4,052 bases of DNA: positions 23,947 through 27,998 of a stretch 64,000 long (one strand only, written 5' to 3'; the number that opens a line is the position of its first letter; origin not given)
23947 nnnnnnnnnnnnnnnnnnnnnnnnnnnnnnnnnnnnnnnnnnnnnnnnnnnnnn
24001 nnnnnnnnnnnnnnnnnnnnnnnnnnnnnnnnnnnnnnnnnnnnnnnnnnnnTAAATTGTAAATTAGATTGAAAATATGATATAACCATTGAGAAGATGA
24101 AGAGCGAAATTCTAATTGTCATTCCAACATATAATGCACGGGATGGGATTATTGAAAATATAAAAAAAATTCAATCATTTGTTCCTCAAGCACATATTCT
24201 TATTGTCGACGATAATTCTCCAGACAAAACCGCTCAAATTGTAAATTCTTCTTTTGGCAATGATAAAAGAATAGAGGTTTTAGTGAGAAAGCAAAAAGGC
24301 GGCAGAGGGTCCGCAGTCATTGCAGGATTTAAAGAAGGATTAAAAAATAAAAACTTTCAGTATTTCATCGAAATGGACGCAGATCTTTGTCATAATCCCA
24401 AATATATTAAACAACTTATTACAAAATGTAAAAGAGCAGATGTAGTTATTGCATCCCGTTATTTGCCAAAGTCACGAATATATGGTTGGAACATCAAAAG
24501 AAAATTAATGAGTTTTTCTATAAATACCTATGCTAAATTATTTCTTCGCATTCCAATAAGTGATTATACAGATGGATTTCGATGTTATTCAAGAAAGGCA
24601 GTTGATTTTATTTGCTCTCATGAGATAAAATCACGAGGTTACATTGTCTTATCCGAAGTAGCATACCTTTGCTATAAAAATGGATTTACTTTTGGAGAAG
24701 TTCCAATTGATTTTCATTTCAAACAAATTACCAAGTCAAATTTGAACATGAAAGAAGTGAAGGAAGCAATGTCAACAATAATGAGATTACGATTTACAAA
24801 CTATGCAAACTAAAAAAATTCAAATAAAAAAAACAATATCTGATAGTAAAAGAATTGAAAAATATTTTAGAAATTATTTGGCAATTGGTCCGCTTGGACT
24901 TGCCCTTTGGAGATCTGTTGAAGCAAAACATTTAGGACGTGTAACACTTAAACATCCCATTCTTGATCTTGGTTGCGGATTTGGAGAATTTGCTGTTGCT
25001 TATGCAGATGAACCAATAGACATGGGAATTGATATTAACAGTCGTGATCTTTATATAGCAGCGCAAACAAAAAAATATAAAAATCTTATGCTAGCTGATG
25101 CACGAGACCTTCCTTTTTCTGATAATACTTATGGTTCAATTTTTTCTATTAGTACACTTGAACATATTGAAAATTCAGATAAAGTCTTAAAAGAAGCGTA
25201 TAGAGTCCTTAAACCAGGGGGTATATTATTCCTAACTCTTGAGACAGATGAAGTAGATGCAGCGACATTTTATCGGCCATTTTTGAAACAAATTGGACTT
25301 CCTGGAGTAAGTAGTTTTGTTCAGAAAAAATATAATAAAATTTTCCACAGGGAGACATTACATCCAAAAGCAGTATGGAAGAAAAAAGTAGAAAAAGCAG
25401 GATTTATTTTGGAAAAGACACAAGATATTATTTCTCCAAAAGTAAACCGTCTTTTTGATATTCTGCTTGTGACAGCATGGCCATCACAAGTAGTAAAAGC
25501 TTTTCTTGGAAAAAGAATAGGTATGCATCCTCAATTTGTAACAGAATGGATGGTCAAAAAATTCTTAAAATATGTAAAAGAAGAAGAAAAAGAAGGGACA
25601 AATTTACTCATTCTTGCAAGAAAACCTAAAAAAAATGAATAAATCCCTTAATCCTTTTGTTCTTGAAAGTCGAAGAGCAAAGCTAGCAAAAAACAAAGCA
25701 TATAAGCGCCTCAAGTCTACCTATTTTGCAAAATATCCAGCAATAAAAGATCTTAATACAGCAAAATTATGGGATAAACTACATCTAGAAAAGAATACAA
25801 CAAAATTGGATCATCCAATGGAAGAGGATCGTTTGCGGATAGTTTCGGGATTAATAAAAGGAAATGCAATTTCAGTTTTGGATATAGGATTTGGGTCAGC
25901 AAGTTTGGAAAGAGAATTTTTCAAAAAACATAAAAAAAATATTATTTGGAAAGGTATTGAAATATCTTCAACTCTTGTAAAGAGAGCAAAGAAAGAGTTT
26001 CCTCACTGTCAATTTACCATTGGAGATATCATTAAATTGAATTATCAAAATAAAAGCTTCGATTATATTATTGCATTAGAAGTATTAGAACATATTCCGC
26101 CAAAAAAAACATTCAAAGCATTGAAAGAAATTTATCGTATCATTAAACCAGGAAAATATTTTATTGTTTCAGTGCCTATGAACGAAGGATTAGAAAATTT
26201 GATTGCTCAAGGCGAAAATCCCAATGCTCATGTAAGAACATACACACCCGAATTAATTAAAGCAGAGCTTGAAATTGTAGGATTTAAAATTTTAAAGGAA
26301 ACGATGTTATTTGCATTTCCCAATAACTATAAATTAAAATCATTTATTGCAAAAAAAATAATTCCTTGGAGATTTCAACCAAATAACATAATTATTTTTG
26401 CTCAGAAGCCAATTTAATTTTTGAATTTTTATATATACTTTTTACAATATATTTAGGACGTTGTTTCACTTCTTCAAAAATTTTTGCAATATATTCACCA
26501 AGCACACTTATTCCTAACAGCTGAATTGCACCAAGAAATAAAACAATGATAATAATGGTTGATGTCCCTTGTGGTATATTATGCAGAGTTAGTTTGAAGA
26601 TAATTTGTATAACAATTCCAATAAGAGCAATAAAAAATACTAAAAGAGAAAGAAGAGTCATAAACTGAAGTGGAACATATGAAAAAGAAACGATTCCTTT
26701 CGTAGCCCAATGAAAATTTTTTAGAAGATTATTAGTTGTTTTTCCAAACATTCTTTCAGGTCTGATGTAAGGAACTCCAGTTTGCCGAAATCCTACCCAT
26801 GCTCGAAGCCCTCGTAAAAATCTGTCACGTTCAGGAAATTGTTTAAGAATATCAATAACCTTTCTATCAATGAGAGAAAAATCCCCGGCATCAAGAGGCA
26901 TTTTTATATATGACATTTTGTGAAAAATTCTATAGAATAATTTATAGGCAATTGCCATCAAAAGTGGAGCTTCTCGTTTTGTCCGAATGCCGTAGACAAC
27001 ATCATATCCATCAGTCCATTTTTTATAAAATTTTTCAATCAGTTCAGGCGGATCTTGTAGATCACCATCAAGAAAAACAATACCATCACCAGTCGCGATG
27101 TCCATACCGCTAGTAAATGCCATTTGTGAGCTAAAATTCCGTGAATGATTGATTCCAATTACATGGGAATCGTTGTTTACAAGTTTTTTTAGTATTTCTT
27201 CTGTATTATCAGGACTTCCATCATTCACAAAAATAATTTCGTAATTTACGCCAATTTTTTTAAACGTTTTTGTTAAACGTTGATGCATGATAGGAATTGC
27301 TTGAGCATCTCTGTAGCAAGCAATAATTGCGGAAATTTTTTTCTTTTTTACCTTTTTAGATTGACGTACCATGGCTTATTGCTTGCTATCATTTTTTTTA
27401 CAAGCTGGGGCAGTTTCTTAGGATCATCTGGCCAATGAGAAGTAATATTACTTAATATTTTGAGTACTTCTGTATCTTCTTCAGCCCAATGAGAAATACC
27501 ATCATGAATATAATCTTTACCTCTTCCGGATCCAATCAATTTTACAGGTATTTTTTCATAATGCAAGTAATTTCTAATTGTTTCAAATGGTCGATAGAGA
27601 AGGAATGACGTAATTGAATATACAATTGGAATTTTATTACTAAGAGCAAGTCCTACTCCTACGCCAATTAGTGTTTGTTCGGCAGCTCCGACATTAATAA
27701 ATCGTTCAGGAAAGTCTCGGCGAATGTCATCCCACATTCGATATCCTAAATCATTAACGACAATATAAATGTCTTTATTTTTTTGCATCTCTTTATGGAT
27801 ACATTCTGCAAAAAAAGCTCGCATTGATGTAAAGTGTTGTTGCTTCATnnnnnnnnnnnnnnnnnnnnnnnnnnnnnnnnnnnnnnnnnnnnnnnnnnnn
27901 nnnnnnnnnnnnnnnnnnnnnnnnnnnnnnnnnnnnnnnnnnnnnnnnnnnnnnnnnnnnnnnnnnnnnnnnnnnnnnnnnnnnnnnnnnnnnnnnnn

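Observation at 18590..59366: Glycan-assembly supercluster of ~41 kb dominated by lipid-linked-sugar (GT-C) chemistry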

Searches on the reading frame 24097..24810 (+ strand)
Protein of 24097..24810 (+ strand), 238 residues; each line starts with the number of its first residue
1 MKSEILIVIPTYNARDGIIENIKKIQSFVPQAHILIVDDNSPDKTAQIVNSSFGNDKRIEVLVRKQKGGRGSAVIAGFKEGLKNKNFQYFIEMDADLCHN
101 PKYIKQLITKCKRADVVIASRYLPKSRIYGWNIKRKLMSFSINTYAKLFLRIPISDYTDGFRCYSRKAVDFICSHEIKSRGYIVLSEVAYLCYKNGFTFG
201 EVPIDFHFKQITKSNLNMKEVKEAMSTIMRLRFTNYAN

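Call 4: search_protein_families(library=pfam, proteins=[window:24097-24810:+], max_evalue=0.01)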
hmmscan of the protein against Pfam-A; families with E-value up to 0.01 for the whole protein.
window:24097-24810:+ (238 aa): 2 families
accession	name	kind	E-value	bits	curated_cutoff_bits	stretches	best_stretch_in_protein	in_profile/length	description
PF00535.33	Glycos_transf_2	-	9.6e-26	91.1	23.3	1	7-169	2-164/168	Glycosyl transferase family 2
PF10111.15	Glyco_tranf_2_2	-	0.0039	17.2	27.3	1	7-59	2-57/276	Glycosyltransferase like family 2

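Call 13: search_protein_families(library=ncbifam, proteins=[window:24097-24810:+], max_evalue=0.1)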
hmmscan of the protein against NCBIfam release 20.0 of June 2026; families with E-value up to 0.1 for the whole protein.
window:24097-24810:+ (238 aa): 20 families
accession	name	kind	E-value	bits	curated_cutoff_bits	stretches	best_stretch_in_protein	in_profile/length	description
TIGR04182.1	glyco_TIGR04182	equivalog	9e-16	58.1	325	1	5-231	2-217/293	S-layer glycoprotein N-glycosyltransferase AglJ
NF058614.1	PPMAGASynPpgS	equivalog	1.1e-13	51.1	370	1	5-214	2-204/226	polyprenyl-phospho-N-acetylgalactosaminyl synthase PpgS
NF047588.1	GlcsyltransPgfSStrep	equivalog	1.8e-13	50.4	500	1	6-176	4-171/308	glycosyltransferase PgfS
NF007986.1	PRK10714.1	equivalog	5.1e-12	45.4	529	1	5-175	8-176/316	undecaprenyl-phosphate 4-deoxy-4-formamido-L-arabinose transferase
TIGR03469.1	HpnB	hypoth_equivalog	2.5e-11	43.2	379.25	1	4-121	45-170/386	hopene-associated glycosyltransferase HpnB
TIGR03937.1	PgaC_IcaA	equivalog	3.1e-10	39.6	422.3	1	4-119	46-158/407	poly-beta-1,6-N-acetyl-D-glucosamine synthase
NF047683.1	TeichurnBiosyTuaG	equivalog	3.7e-10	39.9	400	1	2-111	5-111/252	teichuronic acid biosynthesis protein TuaG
NF053846.1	glyco_with_XrtP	equivalog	9.8e-09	34.4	520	1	9-79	47-120/440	XrtP-associated glycosyltransferase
TIGR04283.1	glyco_like_mftF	equivalog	8.6e-08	32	182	1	7-143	3-126/221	TIGR04283 family arsenosugar biosynthesis glycosyltransferase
NF045692.1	OglycostaseCruG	equivalog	1.8e-06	27.1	600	1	4-115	42-156/386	2'-O-glycosyltransferase CruG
NF007482.0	PRK10073.1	equivalog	9.8e-06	24.8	423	1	3-119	6-118/334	glycosyltransferase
NF050050.1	ProtGlycPglI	equivalog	1.7e-05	24.4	500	1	4-113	3-110/306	GalNAc(5)-diNAcBac-PP-undecaprenol beta-1,3-glucosyltransferase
TIGR03965.1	mycofact_glyco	equivalog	4.3e-05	22.6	280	1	4-120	75-188/467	mycofactocin biosynthesis glycosyltransferase MftF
TIGR03111.1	glyc2_xrt_Gpos1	hypoth_equivalog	4.6e-05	22.4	363.95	1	4-115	50-160/439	TIGR03111 family XrtG-associated glycosyltransferase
NF038302.1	EPS_HpsE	equivalog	7.7e-05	21.8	300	1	5-53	3-55/307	hormogonium polysaccharide biosynthesis glycosyltransferase HpsE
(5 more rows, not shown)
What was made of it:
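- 24097..24813 (+): Dpm1-type polyprenyl-phosphate sugar synthase (GT2, no TM helix). NCBIfam hits AglJ, PpgS, PgfS and ArnC (call 13).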

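Call 77: search_solved_structures(query=window:24097-24810:+, max_evalue=0.001)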
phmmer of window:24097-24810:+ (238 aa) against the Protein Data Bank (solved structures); distinct sequences matched with E-value up to 0.001: 9.
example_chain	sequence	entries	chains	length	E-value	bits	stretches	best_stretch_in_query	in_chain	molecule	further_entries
5mlz_A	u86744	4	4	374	1.8e-21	80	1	4-231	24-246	Dolichol monophosphate mannose synthase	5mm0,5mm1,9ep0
9hwj_A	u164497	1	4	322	5.2e-10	42.5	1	4-176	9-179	Undecaprenyl-phosphate 4-deoxy-4-formamido-L-arabinose transferase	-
2z87_A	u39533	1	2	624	2.2e-09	40.5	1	6-201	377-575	Chondroitin synthase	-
2z86_A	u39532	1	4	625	2.3e-09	40.5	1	6-201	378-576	Chondroitin synthase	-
9bhc_C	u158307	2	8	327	1.7e-08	37.6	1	4-176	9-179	Undecaprenyl-phosphate 4-deoxy-4-formamido-L-arabinose transferase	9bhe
8vxh_A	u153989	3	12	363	2.2e-08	37.2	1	4-176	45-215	Undecaprenyl-phosphate 4-deoxy-4-formamido-L-arabinose transferase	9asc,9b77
5eke_A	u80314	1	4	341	3.5e-07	33.3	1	4-198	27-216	Uncharacterized glycosyltransferase sll0501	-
5ekp_C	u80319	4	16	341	3.6e-07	33.3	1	4-198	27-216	Uncharacterized glycosyltransferase sll0501 | Glycosyltransferase sll0501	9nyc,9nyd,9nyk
9nye_A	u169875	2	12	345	3.7e-07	33.2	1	4-198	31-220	Glycosyltransferase sll0501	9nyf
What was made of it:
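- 24097..24813 (+): Best PDB hit is Dol-P-Man synthase 5MLZ, 80 bits over residues 4-231, followed by ArnC and GtrB (call 77).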

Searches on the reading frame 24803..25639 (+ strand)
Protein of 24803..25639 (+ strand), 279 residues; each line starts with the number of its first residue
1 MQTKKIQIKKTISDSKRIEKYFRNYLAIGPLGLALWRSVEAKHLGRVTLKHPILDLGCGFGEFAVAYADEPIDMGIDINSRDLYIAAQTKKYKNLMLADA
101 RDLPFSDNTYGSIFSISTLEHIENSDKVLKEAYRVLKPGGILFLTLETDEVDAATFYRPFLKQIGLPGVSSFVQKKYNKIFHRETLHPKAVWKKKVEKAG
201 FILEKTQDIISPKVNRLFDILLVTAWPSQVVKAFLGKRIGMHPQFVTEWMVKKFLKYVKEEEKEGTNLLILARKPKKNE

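Call 4: search_protein_families(library=pfam, proteins=[window:24803-25639:+], max_evalue=0.01)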
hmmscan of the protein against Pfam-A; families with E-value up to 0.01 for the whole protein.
window:24803-25639:+ (279 aa): 10 families
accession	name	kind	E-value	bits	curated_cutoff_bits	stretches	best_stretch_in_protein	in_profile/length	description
PF08241.18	Methyltransf_11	-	1.6e-19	70.7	21.2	1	54-144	1-95/95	Methyltransferase domain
PF13649.12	Methyltransf_25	-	1.2e-15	58.4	27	1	53-140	1-97/97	Methyltransferase domain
PF13847.12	Methyltransf_31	-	1.1e-14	54.8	27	1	52-146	6-111/145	Methyltransferase domain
PF01209.24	Ubie_methyltran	-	2.2e-12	47.3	20.1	1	35-179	34-190/233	ubiE/COQ5 methyltransferase family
PF13489.12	Methyltransf_23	-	2.9e-11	43.8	27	1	52-148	25-120/164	Methyltransferase domain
PF08242.18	Methyltransf_12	-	1.6e-09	38.8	30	1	54-142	1-98/98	Methyltransferase domain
PF05148.21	Methyltransf_8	-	1.9e-06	28.3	27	1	46-182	69-194/219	Hypothetical methyltransferase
PF02353.26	CMAS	-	0.00019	21.3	27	1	52-206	65-215/273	Mycolic acid cyclopropane synthetase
PF05175.20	MTS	-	0.0016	18.6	23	0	49-97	31-82/170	Methyltransferase small domain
PF01555.25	N6_N4_Mtase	-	0.0024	18.3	26.7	1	120-223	27-103/221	DNA methylase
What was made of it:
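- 24803..25642 (+): Class I SAM methyltransferase. Methyltransf_11 71 bits (call 4).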

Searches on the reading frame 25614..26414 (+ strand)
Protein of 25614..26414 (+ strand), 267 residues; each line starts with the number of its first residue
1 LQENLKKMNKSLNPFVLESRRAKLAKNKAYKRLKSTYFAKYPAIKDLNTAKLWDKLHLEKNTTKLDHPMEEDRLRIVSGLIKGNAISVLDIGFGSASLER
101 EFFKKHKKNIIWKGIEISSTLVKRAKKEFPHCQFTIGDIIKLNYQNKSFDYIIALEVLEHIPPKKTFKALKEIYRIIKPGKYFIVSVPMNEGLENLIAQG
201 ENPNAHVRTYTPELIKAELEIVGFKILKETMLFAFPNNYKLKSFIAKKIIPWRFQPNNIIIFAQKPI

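Call 4: search_protein_families(library=pfam, proteins=[window:25614-26414:+], max_evalue=0.01)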
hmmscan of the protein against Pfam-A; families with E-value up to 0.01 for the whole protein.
window:25614-26414:+ (267 aa): 8 families
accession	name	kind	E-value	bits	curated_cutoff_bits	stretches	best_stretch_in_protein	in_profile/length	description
PF13649.12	Methyltransf_25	-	4.7e-15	56.5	27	1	88-180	1-96/97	Methyltransferase domain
PF08241.18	Methyltransf_11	-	1.6e-14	54.7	21.2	1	89-185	1-95/95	Methyltransferase domain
PF13847.12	Methyltransf_31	-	8.1e-14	52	27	1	85-198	4-120/145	Methyltransferase domain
PF13489.12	Methyltransf_23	-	1.3e-13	51.5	27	1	82-228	20-163/164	Methyltransferase domain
PF08242.18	Methyltransf_12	-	2.4e-10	41.4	30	1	89-180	1-95/98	Methyltransferase domain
PF01209.24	Ubie_methyltran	-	1.7e-05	24.7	20.1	1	83-185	48-151/233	ubiE/COQ5 methyltransferase family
PF07021.18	MetW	-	0.00015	21.9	21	1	75-188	5-110/193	Methionine biosynthesis protein MetW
PF02353.26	CMAS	-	0.00044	20.1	27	1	86-186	64-165/273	Mycolic acid cyclopropane synthetase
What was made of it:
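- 25614..26417 (+): Class I SAM methyltransferase. Methyltransf_25 56 bits (call 4).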

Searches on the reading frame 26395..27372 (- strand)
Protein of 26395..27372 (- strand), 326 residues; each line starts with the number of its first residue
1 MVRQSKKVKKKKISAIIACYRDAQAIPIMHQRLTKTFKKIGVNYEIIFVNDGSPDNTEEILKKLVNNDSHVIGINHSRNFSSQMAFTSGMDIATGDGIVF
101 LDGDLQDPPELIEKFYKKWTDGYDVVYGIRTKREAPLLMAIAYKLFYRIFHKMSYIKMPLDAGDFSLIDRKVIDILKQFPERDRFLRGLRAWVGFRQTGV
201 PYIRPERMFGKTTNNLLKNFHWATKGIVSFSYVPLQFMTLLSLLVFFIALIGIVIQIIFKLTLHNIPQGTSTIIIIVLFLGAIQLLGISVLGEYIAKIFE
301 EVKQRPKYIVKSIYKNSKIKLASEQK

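Call 4: search_protein_families(library=pfam, proteins=[window:26395-27372:-], max_evalue=0.01)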
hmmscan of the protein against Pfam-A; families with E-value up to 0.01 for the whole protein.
window:26395-27372:- (326 aa): 2 families
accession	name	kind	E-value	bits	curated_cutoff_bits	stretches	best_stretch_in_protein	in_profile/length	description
PF00535.33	Glycos_transf_2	-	4.1e-27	95.6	23.3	1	14-173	1-164/168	Glycosyl transferase family 2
PF10111.15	Glyco_tranf_2_2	-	3.4e-08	33.8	27.3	1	16-117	2-104/276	Glycosyltransferase like family 2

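Call 13: search_protein_families(library=ncbifam, proteins=[window:26395-27372:-], max_evalue=0.1)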
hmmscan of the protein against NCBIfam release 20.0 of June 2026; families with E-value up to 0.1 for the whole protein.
window:26395-27372:- (326 aa): 18 families
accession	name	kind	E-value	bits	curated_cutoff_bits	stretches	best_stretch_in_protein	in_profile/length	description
NF047588.1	GlcsyltransPgfSStrep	equivalog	7.9e-70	235.5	500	1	12-312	2-304/308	glycosyltransferase PgfS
NF007986.1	PRK10714.1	equivalog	2.6e-45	154.8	529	1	9-316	4-314/316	undecaprenyl-phosphate 4-deoxy-4-formamido-L-arabinose transferase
TIGR03937.1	PgaC_IcaA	equivalog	2.2e-13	49.9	422.3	1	5-104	39-135/407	poly-beta-1,6-N-acetyl-D-glucosamine synthase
NF007482.0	PRK10073.1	equivalog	2.9e-10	39.7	423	1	9-114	4-105/334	glycosyltransferase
NF041875.1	EPS_EpsD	equivalog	7.8e-09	35.4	370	1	14-127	2-113/325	exopolysaccharide biosynthesis glycosyltransferase EpsD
NF047683.1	TeichurnBiosyTuaG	equivalog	7.1e-08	32.4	400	1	9-114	4-106/252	teichuronic acid biosynthesis protein TuaG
TIGR04283.1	glyco_like_mftF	equivalog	1.2e-07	31.5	182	1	13-143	1-123/221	TIGR04283 family arsenosugar biosynthesis glycosyltransferase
NF038302.1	EPS_HpsE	equivalog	2.9e-07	29.8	300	1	13-112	3-104/307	hormogonium polysaccharide biosynthesis glycosyltransferase HpsE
NF050050.1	ProtGlycPglI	equivalog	8.1e-07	28.7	500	1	11-128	2-117/306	GalNAc(5)-diNAcBac-PP-undecaprenol beta-1,3-glucosyltransferase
NF041394.1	GtaseAglG_Halo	equivalog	0.00071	18.9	440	1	43-119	32-107/304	glucosyl-dolichyl phosphate glucuronosyltransferase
TIGR04009.1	wcaE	equivalog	0.0031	16.8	369.2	1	13-102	3-90/248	colanic acid biosynthesis glycosyltransferase WcaE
TIGR03965.1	mycofact_glyco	equivalog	0.0045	15.9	280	1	44-109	106-169/467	mycofactocin biosynthesis glycosyltransferase MftF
NF010496.0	PRK13915.1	equivalog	0.0056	15.8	262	1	7-109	28-131/307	glucosyl-3-phosphoglycerate synthase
NF038299.1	EPS_HpsN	equivalog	0.0081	15.2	425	1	12-125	2-112/317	hormogonium polysaccharide biosynthesis glycosyltransferase HpsN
NF053739.1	GlytfEpsEBac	equivalog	0.0085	15.1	450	1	12-113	2-101/265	glycosyltransferase EpsE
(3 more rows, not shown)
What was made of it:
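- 26392..27372 (-): GtrB/ArnC-type polyprenyl-phosphate sugar synthase (GT2 plus two C-terminal TM helices). Accessory: found in 0 of 71 related loci. PgfS 235 bits (call 13).
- The best named match of 26392 is PgfS, from the Streptococcus mutans protein-glycosylation system (235 bits, call 13).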

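Call 16: search_solved_structures(query=window:26395-27372:-, max_evalue=0.001)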
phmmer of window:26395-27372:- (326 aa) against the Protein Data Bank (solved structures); distinct sequences matched with E-value up to 0.001: 11.
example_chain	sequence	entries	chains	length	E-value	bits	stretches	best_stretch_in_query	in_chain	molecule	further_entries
5ekp_C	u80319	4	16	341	2.5e-72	246.9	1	12-314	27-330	Uncharacterized glycosyltransferase sll0501 | Glycosyltransferase sll0501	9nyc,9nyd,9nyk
9nye_A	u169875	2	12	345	2.7e-72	246.8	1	12-314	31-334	Glycosyltransferase sll0501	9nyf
5eke_A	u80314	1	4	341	8.2e-72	245.2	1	12-314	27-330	Uncharacterized glycosyltransferase sll0501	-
9hwj_A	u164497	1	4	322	1.3e-40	142.7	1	11-317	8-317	Undecaprenyl-phosphate 4-deoxy-4-formamido-L-arabinose transferase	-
9bhc_C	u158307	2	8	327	9.4e-40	139.9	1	11-314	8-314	Undecaprenyl-phosphate 4-deoxy-4-formamido-L-arabinose transferase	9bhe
8vxh_A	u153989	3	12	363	1.3e-39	139.4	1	11-314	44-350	Undecaprenyl-phosphate 4-deoxy-4-formamido-L-arabinose transferase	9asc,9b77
5mlz_A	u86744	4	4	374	5.7e-12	48.7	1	10-131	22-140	Dolichol monophosphate mannose synthase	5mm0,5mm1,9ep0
5hea_A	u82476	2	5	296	6e-06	28.9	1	33-121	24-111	Putative glycosyltransferase (GalT1)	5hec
3bcv_A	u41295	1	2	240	1.3e-05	27.8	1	13-108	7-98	Putative glycosyltransferase protein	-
8vh7_A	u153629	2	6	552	0.00022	23.7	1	12-113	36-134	Heparosan synthase B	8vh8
8viw_A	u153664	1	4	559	0.00022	23.7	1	12-113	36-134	Heparosan synthase B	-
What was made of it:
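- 26392..27372 (-): PDB 5EKP GtrB 247 bits over the full length; ArnC 140 bits (call 16).
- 26392 = GtrB (call 16).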

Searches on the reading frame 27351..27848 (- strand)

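Call 4: search_protein_families(library=pfam, proteins=[window:27351-27848:-], max_evalue=0.01)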
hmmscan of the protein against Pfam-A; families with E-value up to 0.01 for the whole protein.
window:27351-27848:- (166 aa): 1 family
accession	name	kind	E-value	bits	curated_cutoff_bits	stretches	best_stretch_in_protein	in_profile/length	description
PF02779.29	Transket_pyr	-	1.7e-18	67.3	27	1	8-166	4-169/174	Transketolase, pyrimidine binding domain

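Call 69: search_protein_families(library=ncbifam, proteins=[window:27351-27848:-], max_evalue=1e-10)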
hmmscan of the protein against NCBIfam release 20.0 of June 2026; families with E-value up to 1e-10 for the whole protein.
window:27351-27848:- (166 aa): 1 family
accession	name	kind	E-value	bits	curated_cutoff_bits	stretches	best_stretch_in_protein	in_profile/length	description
NF004559.0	PRK05899.2-5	equivalog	1.4e-17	63.2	488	1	7-165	318-475/627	transketolase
